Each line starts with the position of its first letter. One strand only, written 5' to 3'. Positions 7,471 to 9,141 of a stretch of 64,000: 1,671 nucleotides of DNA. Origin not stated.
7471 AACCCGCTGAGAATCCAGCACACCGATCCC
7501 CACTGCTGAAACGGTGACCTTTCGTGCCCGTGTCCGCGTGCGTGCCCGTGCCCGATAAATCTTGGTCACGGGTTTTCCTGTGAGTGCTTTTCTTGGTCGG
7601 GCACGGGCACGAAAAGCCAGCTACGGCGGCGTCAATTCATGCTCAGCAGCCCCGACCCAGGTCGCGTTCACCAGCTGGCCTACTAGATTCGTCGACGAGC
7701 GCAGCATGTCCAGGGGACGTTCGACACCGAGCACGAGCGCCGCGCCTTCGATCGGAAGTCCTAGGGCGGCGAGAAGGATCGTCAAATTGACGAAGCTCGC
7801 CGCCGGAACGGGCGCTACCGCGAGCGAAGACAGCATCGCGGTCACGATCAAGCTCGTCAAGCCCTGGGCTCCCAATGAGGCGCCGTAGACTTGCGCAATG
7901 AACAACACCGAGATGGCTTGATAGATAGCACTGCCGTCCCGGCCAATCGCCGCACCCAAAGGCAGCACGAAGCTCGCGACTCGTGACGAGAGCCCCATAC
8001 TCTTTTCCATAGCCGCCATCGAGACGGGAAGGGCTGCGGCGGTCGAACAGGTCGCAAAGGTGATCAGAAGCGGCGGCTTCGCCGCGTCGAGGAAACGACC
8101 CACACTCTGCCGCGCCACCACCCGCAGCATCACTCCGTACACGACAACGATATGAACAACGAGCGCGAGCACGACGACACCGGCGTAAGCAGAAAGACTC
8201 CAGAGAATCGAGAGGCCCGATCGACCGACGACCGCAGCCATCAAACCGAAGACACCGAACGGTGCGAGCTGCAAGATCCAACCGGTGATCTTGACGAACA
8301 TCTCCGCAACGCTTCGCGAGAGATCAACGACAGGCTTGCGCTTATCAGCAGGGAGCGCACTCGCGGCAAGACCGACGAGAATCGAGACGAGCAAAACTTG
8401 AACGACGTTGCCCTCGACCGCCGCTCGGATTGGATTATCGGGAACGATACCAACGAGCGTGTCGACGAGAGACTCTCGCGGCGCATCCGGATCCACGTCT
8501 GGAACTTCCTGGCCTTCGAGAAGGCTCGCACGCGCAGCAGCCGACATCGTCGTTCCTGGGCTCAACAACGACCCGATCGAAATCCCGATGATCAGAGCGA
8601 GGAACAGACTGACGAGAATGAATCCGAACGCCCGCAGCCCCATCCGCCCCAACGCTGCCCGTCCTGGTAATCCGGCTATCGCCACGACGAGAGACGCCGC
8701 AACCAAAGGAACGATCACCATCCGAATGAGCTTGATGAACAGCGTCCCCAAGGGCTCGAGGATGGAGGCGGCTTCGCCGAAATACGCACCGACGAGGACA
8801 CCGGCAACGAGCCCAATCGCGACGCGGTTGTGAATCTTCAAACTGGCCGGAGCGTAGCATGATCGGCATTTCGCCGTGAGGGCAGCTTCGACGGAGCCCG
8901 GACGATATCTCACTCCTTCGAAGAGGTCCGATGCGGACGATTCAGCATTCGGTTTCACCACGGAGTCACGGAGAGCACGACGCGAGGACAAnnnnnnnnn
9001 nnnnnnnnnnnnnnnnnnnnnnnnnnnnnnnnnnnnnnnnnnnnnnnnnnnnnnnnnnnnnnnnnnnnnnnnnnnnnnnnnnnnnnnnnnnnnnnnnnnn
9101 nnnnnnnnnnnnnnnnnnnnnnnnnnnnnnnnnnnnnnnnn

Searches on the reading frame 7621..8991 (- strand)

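Call 27: search_protein_families(library=pfam, proteins=[window:7621-8991:-], max_evalue=0.0001)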
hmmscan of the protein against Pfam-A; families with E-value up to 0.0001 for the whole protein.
window:7621-8991:- (456 aa): 1 family
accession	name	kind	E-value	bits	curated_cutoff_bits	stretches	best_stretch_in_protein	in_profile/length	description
PF00375.23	SDF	-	3.4e-105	352.7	27.9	1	55-447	3-385/387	Sodium:dicarboxylate symporter family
